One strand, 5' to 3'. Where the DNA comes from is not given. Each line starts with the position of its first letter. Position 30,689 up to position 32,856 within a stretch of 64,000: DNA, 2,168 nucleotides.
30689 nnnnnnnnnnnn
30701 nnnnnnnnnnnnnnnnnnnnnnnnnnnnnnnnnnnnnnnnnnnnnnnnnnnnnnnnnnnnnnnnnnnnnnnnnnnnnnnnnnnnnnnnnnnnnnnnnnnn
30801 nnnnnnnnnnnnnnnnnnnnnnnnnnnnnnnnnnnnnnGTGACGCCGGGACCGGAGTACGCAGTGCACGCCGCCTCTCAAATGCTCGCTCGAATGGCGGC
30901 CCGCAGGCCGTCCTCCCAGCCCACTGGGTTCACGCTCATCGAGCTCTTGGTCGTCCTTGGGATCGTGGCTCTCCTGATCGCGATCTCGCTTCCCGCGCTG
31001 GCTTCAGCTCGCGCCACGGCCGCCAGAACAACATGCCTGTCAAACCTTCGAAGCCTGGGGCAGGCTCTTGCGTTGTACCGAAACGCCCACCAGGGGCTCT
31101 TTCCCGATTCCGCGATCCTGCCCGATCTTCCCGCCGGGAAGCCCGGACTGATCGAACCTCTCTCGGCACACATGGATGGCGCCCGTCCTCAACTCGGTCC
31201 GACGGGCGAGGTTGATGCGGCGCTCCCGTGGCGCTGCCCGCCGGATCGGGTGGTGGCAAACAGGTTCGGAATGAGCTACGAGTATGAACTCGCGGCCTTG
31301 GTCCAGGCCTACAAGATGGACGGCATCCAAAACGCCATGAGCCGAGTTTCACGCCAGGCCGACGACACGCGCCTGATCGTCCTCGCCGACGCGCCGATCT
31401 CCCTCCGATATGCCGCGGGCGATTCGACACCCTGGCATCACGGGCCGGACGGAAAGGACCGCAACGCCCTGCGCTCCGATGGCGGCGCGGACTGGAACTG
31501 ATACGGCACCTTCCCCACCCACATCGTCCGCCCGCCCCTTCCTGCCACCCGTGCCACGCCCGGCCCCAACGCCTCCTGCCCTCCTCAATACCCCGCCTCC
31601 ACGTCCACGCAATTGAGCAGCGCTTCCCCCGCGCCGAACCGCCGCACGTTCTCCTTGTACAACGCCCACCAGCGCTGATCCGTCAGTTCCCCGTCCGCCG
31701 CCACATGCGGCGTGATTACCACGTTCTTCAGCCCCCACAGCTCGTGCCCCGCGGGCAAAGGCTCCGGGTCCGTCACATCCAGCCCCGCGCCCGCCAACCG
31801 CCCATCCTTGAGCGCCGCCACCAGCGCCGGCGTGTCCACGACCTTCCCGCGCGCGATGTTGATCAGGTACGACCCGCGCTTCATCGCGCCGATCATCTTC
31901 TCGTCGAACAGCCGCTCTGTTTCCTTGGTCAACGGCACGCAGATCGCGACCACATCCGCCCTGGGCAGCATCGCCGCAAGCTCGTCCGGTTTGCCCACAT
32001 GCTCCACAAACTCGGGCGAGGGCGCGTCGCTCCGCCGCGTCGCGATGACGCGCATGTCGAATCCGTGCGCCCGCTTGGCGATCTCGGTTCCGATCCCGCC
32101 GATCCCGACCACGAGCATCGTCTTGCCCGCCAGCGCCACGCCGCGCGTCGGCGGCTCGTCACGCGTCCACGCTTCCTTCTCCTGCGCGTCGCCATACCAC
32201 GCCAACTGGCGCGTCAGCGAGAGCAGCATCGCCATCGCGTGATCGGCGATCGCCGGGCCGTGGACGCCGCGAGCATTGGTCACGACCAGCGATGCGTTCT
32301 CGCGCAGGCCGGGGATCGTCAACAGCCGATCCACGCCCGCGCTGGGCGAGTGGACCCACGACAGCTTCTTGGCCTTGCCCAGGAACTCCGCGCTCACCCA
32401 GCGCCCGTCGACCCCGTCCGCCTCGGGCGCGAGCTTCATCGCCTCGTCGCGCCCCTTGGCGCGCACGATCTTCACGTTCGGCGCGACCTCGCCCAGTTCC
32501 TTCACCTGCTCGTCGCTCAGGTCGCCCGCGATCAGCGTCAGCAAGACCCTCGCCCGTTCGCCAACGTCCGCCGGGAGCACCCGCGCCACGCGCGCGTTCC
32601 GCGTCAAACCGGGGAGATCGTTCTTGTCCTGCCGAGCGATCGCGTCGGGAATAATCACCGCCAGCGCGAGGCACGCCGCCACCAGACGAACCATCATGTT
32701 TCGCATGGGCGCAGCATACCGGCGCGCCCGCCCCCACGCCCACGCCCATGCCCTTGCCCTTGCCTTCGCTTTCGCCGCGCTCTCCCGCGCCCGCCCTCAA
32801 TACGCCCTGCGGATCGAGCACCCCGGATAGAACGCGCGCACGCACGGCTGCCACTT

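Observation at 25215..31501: Three-gene module present twice, flanking nadA: secreted 10-Cys peptide, single-pass membrane protein and prepilin-like protein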

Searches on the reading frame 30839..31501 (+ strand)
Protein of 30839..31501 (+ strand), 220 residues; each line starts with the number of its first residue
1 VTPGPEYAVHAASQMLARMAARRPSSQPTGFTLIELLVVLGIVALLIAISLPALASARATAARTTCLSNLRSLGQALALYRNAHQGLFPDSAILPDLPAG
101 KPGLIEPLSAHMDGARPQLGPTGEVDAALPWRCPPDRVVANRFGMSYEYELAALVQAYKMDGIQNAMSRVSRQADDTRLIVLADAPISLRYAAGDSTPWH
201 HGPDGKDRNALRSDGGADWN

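Call 6: search_protein_families(library=pfam, proteins=[window:30839-31501:+], max_evalue=1)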
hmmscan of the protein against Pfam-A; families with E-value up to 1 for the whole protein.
window:30839-31501:+ (220 aa): 3 families
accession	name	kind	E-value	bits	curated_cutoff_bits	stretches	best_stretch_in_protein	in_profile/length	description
PF07963.17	N_methyl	-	5.1e-06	26.3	21.2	1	30-50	6-26/27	Prokaryotic N-terminal methylation motif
PF07596.16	SBP_bac_10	-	0.022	15.2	23.3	1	56-96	2-41/268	Protein of unknown function (DUF1559)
PF04771.18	CAV_VP3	-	0.11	13.5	72.7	1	31-69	10-46/102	Chicken anaemia virus VP-3 protein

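Call 7: search_protein_families(library=ncbifam, proteins=[window:30839-31501:+], max_evalue=1)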
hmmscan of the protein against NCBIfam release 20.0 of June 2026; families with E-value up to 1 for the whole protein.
window:30839-31501:+ (220 aa): 18 families
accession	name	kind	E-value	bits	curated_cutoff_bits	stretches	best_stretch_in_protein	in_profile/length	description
TIGR01710.1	typeII_sec_gspG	equivalog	2.1e-09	37.5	88.85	1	30-89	2-60/134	type II secretion system major pseudopilin GspG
NF007862.0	PRK10574.1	equivalog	2.9e-07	30.7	138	1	28-82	4-58/145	prepilin peptidase-dependent pilin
NF040999.1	pilin_ComGC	equivalog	7.6e-07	29.2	75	1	29-81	2-54/84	competence type IV pilus major pilin ComGC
TIGR02532.1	IV_pilin_GFxxxE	domain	1.1e-05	25.1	16.3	1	30-50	3-23/24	prepilin-type N-terminal cleavage/methylation domain-containing protein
TIGR01708.2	typeII_sec_gspH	equivalog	2.8e-05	24.2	80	1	30-63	3-37/169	type II secretion system minor pseudopilin GspH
NF041775.1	typeIV_PilA_Myxo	equivalog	5.5e-05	23.2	400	1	26-74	8-56/214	type IV pilin protein PilA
TIGR02596.1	TIGR02596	subfamily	0.00014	22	70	1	31-60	1-30/196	Verru_Chthon cassette protein D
NF041013.1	T4P_ComGE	equivalog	0.0007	19.7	49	1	30-58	5-33/83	competence type IV pilus minor pilin ComGE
NF040982.1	ComGD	equivalog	0.0046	17.4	70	1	29-63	2-36/139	competence type IV pilus minor pilin ComGD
TIGR01707.1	gspI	equivalog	0.012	16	44.35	1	30-61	1-32/101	type II secretion system minor pseudopilin GspI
NF007800.0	PRK10506.1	equivalog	0.016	15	158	1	26-50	6-30/163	prepilin peptidase-dependent protein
TIGR02599.1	TIGR02599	subfamily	0.03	13.6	256.5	1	30-66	1-37/361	Verru_Chthon cassette protein C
NF038304.1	EPS_HpsC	equivalog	0.06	12.9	200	1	21-48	13-39/318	hormogonium polysaccharide secretion pseudopilin HpsC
NF007848.0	PRK10557.1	equivalog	0.094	12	120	1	25-68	7-53/192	prepilin peptidase-dependent protein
NF041002.1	pilin_ComGF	equivalog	0.16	12.2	80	1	29-58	2-31/139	competence type IV pilus minor pilin ComGF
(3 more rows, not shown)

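Call 53: search_solved_structures(query=A7, max_evalue=1)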
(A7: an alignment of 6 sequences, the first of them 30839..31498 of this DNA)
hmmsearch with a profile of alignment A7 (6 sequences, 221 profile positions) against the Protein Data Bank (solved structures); distinct sequences matched with E-value up to 1: 23.
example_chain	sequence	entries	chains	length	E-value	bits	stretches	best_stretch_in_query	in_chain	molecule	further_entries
9egp_A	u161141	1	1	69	3.7e-11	45.8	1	27-86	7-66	Geopilin domain 1 protein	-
7tgg_A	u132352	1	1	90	4.9e-11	45.4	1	9-79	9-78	Geopilin domain 1 protein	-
2m7g_A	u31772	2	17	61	1.3e-08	37.5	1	31-79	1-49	Geopilin domain 1 protein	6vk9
8pfb_G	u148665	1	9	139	1.1e-07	34.4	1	31-86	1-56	Type IV pilin PilE1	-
5wda_A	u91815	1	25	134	7.6e-07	31.7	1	31-91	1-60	General secretion pathway protein G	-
8tj2_C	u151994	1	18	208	9.5e-07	31.4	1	31-80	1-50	Type IV major pilin protein PilA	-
6xxd_A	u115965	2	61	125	2e-06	30.3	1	31-70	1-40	PilA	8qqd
9laa_A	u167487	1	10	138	2.1e-06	30.2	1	21-60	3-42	Type IV pilin protein PilA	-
6gv9_A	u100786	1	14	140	1.3e-05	27.7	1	31-63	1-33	Prepilin peptidase-dependent protein D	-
5kua_A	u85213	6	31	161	5e-05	25.7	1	31-86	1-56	pilin | Neisseria meningitidis PilE variant SB-GATDH | Neisseria meningitidis PilE, SB-DATDH variant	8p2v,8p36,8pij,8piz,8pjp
2hi2_A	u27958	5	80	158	6.1e-05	25.5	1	31-86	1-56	Fimbrial protein | PilA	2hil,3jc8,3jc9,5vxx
1ay2_A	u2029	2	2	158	6.6e-05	25.3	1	31-85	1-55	TYPE 4 PILIN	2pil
8p3b_A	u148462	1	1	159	6.7e-05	25.3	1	31-86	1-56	Fimbrial protein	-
1oqw_A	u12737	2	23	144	0.00028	23.3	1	31-70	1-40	Fimbrial protein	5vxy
3sok_A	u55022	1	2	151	0.00058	22.2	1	31-70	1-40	Fimbrial protein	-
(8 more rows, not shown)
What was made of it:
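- On Type IV pilin / pseudopilin superfamily (class III signal peptide): The profile matches the N-terminal helices of solved pilins and GspG (E 4e-11 to 1e-6, call 53).
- G3 has a prepilin cleavage/methylation motif scoring above cut-off, and its N-terminal helix matches solved pilins and GspG (calls 6, 7, 53).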

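Call 54: search_protein_families(library=pfam, alignment_id=A7, max_evalue=1)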
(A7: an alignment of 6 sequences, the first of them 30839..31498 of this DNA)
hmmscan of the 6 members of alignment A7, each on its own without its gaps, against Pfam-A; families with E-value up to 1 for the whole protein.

A. member 1, window:30839-31498:+ (220 aa): 3 families
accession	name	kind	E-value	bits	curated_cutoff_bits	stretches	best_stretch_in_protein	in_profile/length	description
PF07963.17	N_methyl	-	5.1e-06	26.3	21.2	1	30-50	6-26/27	Prokaryotic N-terminal methylation motif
PF07596.16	SBP_bac_10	-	0.022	15.2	23.3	1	56-96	2-41/268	Protein of unknown function (DUF1559)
PF04771.18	CAV_VP3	-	0.11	13.5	72.7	1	31-69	10-46/102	Chicken anaemia virus VP-3 protein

B. families by the number of members that match (of 6 scanned): 5 families
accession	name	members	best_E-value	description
PF07963.17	N_methyl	6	2.9e-09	Prokaryotic N-terminal methylation motif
PF07596.16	SBP_bac_10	6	6e-05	Protein of unknown function (DUF1559)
PF04771.18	CAV_VP3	1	0.11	Chicken anaemia virus VP-3 protein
PF14242.11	DUF4342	1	0.23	Domain of unknown function (DUF4342)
PF11773.13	ComGE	1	0.32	Competence system putative prepilin ComGE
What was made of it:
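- On DUF1559 / SBP_bac_10 (PF07596): All 6 members of alignment A7 give weak hits, best E 6e-5 (call 54).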

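Call 60: search_protein_families(library=padloc, proteins=[window:30839-31501:+], max_evalue=0.1)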
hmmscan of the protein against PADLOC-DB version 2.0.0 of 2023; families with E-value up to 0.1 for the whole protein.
window:30839-31501:+ (220 aa): 0 families

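Call 61: search_protein_families(library=phrogs, proteins=[window:30839-31501:+], max_evalue=0.1)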
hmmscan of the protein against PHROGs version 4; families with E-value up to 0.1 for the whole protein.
window:30839-31501:+ (220 aa): 6 families
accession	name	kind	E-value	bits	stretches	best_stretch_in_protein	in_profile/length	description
phrog_3433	-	moron, auxiliary metabolic gene and host takeover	4.3e-09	37.6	1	14-62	6-53/127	pilin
phrog_27437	-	unknown function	1.3e-06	29.6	1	28-73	7-52/140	-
phrog_11263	-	unknown function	4.1e-06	27.5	1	30-56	3-29/72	-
phrog_13280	-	unknown function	0.00017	22.4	1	29-65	4-40/67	-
phrog_11596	-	unknown function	0.0004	21.2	1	26-56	3-33/187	-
phrog_32022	-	unknown function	0.057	15.1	1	31-56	2-26/73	-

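Call 68: find_homologous_proteins(query=A7, max_evalue=0.00001)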
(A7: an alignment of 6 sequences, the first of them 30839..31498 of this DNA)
Query A7 (6 sequences) (220 aa, profile of the alignment): 7897 proteins with E <= 0.00001 among 8000 candidates; the best 120 are listed.
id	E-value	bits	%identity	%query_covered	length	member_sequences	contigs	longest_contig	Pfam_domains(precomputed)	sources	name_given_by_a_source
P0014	1.1e-90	321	96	96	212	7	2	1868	PF07963.18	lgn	-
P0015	4.2e-71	257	32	86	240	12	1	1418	PF07963.18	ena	-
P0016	3.2e-68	247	36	66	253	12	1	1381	PF07963.18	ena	-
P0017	4.7e-67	243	34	60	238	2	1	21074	PF07963.18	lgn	-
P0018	5.5e-63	230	34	61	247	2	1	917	-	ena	-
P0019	4.7e-58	214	29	83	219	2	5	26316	-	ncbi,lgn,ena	-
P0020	5.5e-55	204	34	89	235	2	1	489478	PF07963.18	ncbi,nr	ncbi:MAG: prepilin-type N-terminal cleavage/methylation domain-containing protein [Phycisphaerales b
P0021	2.0e-54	202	37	55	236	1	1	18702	PF07963.18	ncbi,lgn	-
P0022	1.1e-53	200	32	88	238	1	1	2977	PF07963.18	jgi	-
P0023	2.8e-53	198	32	99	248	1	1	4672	PF07963.18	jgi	-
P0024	1.4e-52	196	35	86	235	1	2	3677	PF07963.18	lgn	-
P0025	1.7e-52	196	35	86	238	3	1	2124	PF07963.18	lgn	-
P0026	8.6e-52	193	34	70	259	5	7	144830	PF07963.18,PF07596.17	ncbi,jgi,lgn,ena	-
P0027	1.2e-51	193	33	87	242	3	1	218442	PF07963.18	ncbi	-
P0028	5.3e-51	191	38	67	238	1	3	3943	PF07963.18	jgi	jgi:prepilin-type N-terminal cleavage/methylation domain-containing protein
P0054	9.5e-46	174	35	54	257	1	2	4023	PF07963.18,PF07596.17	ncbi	-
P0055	1.1e-45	174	30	84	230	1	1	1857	PF07963.18,PF07596.17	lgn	-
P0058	1.5e-45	173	34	89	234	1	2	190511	PF07963.18,PF07596.17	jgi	jgi:prepilin-type N-terminal cleavage/methylation domain-containing protein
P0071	3.8e-44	168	41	54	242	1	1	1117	PF07596.17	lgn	-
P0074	1.2e-43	167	36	75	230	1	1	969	PF07963.18,PF07596.17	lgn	-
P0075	2.3e-43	166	37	70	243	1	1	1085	PF07963.18,PF07596.17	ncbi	-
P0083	1.2e-42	164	31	87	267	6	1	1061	PF07963.18,PF07596.17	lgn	-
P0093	2.1e-41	159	37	86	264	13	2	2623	PF07963.18,PF07596.17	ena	-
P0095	4.1e-41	159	36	65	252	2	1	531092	PF07963.18,PF07596.17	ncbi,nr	ncbi:MAG: prepilin-type N-terminal cleavage/methylation domain-containing protein [Tepidisphaera sp.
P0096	4.1e-41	159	37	60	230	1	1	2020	PF07596.17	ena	-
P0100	1.3e-40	157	34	96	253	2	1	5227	PF07963.18,PF07596.17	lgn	-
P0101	1.3e-40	157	35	87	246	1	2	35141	PF07963.18,PF07596.17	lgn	-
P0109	8.1e-40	154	32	69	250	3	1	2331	PF07963.18,PF07596.17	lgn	-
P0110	1.1e-39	154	37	86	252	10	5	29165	PF07963.18,PF07596.17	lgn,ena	-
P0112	1.4e-39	154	36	69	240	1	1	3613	PF07963.18,PF07596.17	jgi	jgi:prepilin-type N-terminal cleavage/methylation domain-containing protein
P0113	1.4e-39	154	40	58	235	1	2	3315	PF07963.18,PF07596.17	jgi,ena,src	jgi:prepilin-type N-terminal cleavage/methylation domain-containing protein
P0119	5.0e-39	152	33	74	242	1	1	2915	PF07963.18,PF07596.17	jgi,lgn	jgi:prepilin-type N-terminal cleavage/methylation domain-containing protein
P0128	2.6e-38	149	32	91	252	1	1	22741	PF07963.18,PF07596.17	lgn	-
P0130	3.6e-38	149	33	71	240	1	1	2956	PF07963.18,PF07596.17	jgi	jgi:prepilin-type N-terminal cleavage/methylation domain-containing protein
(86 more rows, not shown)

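Call 69: find_encoding_contigs(protein=P0017, flank=4000, max_places=2)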
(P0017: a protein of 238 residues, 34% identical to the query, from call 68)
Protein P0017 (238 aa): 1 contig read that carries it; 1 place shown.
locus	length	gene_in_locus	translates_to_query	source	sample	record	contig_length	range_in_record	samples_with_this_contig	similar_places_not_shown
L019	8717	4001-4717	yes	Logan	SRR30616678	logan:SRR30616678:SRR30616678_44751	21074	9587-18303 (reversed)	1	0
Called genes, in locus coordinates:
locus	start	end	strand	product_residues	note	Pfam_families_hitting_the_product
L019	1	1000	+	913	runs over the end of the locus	PF07244:POTRA (weak), PF08479:POTRA_2, PF07244:POTRA, PF01103:Omp85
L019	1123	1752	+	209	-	PF03938:OmpH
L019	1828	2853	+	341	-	-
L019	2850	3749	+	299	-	PF03331:LpxC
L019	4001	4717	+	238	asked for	PF07963:N_methyl (weak)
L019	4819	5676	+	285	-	-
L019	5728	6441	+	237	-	PF00814:TsaD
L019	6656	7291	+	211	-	PF12728:HTH_17, PF00072:Response_reg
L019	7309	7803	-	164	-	PF00583:Acetyltransf_1, PF13673:Acetyltransf_10 (weak), PF13508:Acetyltransf_7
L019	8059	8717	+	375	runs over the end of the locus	PF00072:Response_reg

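Call 70: find_encoding_contigs(protein=P0019, flank=4000, max_places=2)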
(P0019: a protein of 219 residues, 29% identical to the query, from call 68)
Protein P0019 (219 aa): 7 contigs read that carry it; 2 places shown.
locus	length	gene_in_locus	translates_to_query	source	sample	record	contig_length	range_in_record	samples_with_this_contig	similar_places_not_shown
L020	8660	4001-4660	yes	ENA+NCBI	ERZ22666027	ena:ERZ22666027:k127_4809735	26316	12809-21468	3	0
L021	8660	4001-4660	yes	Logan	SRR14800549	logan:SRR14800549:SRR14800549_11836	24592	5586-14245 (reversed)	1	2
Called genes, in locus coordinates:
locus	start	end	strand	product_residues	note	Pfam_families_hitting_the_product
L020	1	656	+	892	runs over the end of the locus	PF07244:POTRA (weak), PF08479:POTRA_2 (weak), PF07244:POTRA, PF01103:Omp85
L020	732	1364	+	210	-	PF03938:OmpH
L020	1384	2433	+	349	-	PF04613:LpxD, PF25087:GMPPB_C (faint), PF25084:LbH_EIF2B (weak), PF00132:Hexapep (weak)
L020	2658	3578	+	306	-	PF03331:LpxC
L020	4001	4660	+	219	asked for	-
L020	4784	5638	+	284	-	-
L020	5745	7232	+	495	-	PF13088:BNR_2 (faint), PF02012:BNR (faint)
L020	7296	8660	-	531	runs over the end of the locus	PF20706:GT4-conflict (weak), PF00534:Glycos_transf_1, PF13692:Glyco_trans_1_4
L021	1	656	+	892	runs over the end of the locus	PF07244:POTRA (weak), PF08479:POTRA_2 (weak), PF07244:POTRA, PF01103:Omp85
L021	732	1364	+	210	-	PF03938:OmpH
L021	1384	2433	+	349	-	PF04613:LpxD, PF25087:GMPPB_C (faint), PF25084:LbH_EIF2B (weak), PF00132:Hexapep (weak)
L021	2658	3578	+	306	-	PF03331:LpxC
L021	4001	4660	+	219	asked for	-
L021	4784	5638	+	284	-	-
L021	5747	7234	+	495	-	PF13088:BNR_2 (faint), PF02012:BNR (faint)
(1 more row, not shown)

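Call 71: find_encoding_contigs(protein=P0020, flank=4000, max_places=2)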
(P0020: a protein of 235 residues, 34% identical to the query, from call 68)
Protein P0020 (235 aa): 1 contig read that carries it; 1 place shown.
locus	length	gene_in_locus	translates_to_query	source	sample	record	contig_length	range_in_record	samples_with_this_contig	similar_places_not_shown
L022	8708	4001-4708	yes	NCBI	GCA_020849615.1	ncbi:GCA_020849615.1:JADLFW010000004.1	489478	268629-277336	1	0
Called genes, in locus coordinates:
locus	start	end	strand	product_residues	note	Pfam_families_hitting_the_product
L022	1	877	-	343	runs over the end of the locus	PF00535:Glycos_transf_2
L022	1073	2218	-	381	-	PF00535:Glycos_transf_2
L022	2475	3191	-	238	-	-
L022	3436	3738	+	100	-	-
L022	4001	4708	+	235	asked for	PF07963:N_methyl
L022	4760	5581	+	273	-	-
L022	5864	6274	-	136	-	-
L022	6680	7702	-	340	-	PF02195:ParB_N, PF17762:HTH_ParB, PF23552:ParB_C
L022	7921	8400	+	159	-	PF00293:NUDIX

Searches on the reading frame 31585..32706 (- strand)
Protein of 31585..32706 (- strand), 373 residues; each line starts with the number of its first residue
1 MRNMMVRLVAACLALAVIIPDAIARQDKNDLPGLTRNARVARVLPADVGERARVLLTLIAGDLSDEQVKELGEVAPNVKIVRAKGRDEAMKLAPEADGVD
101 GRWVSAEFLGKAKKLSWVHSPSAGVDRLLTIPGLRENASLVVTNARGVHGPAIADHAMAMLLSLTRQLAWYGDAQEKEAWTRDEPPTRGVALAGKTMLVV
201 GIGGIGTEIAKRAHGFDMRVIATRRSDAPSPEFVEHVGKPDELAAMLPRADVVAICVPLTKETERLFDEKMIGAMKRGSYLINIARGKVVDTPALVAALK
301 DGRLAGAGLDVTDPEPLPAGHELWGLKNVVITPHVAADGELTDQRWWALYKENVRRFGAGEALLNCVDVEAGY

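Call 87: search_protein_families(library=ncbifam, proteins=[window:31585-32706:-], max_evalue=0.01)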
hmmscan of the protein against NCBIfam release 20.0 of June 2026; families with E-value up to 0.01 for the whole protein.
window:31585-32706:- (373 aa): 24 families
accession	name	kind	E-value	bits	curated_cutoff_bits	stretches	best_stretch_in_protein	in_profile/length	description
NF041369.1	Dhydh_Halo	equivalog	7.3e-68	229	400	1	96-367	41-304/305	D-2-hydroxyacid dehydrogenase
NF009714.1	PRK13243.1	equivalog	9.5e-48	163.2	455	1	104-367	57-322/332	glyoxylate reductase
TIGR01327.1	PGDH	equivalog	4.5e-45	154.4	454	1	58-367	3-310/525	phosphoglycerate dehydrogenase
NF011938.0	PRK15409.1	equivalog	6.2e-39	133.9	492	1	77-367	27-318/324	glyoxylate/hydroxypyruvate reductase GhrB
NF005069.0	PRK06487.1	equivalog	3.8e-38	131.3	448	1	137-363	90-316/320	2-hydroxyacid dehydrogenase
NF005750.0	PRK07574.1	equivalog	4.8e-35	121.3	329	1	105-348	105-347/386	NAD-dependent formate dehydrogenase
NF006263.0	PRK08410.1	equivalog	9.8e-32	110.6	389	1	106-359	55-308/311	D-2-hydroxyacid dehydrogenase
NF008759.0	PRK11790.1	equivalog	8.4e-30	103.8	404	1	137-337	97-296/410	phosphoglycerate dehydrogenase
NF000492.1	vanH_gen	exception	2.4e-29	102.4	540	1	152-315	101-255/312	D-lactate dehydrogenase VanH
NF005387.0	PRK06932.1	equivalog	4.5e-28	98.1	492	1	138-337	87-289/314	2-hydroxyacid dehydrogenase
NF005027.0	PRK06436.1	equivalog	2.8e-26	92.3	261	1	109-360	46-282/303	2-hydroxyacid dehydrogenase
NF006374.0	PRK08605.1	subfamily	1.2e-23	83.7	356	1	122-313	77-264/332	D-lactate dehydrogenase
NF012013.0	PRK15469.1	equivalog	1.9e-23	83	403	1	149-373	95-312/312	glyoxylate/hydroxypyruvate reductase GhrA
NF000371.1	vanH_Agroup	exception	2.3e-23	82.9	700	1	149-315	103-260/322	VanH-A/VanH-Pt family D-lactate dehydrogenase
NF001309.0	PRK00257.1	equivalog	1.9e-22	79.8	434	1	187-336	109-256/379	4-phosphoerythronate dehydrogenase PdxB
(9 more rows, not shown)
